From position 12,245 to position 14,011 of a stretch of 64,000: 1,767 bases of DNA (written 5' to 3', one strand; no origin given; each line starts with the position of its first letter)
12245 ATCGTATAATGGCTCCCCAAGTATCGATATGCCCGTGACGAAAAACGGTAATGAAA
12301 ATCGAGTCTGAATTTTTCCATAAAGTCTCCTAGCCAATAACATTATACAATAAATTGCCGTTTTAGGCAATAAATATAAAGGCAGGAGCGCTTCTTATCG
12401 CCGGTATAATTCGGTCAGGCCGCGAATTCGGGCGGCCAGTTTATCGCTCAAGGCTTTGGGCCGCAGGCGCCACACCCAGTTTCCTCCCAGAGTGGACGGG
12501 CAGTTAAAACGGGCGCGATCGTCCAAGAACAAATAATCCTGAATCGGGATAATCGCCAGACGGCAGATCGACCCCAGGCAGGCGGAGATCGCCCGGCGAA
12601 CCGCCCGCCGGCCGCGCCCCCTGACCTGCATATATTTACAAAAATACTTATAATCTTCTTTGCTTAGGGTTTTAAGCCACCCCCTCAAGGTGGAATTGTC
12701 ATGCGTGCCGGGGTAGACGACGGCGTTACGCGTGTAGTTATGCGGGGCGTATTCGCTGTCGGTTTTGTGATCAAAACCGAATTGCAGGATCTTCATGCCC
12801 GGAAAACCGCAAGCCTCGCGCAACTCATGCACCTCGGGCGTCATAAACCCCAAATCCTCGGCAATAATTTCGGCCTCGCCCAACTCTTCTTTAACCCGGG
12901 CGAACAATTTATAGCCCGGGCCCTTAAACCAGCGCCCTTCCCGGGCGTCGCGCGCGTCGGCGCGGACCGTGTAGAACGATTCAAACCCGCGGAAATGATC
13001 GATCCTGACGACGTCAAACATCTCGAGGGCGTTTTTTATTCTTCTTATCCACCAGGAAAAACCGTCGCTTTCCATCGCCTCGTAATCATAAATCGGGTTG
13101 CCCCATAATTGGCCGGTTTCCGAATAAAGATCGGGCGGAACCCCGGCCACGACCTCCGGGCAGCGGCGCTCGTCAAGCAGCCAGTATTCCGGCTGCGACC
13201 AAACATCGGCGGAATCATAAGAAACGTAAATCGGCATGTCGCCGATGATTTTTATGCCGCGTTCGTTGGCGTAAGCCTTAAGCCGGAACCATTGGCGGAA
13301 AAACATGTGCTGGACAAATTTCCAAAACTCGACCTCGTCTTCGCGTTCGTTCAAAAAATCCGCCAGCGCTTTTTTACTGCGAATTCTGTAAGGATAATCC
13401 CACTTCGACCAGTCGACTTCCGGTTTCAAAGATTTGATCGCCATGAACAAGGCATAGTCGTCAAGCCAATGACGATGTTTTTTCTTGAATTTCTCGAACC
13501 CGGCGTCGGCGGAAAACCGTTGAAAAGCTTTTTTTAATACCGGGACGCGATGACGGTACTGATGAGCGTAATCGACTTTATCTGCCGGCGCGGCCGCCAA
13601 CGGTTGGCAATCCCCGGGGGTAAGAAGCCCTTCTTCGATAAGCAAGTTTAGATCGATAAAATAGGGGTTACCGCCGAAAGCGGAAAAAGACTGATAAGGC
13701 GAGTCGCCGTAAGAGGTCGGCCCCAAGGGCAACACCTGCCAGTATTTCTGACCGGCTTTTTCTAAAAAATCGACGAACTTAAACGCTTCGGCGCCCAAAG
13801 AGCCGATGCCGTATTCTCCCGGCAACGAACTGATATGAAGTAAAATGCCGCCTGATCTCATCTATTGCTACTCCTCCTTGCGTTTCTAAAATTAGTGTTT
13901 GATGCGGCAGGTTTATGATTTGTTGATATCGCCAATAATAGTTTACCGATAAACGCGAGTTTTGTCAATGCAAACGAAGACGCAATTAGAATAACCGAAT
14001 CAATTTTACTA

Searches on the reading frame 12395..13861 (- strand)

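Call 83: search_protein_families(library=pfam, proteins=[window:12395-13861:-], max_evalue=0.00001)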
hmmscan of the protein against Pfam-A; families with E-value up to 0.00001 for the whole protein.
window:12395-13861:- (488 aa): 1 family
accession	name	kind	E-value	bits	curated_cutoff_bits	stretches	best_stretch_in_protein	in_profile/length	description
PF02446.23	Glyco_hydro_77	-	5.5e-176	586.4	25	1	8-471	1-464/465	4-alpha-glucanotransferase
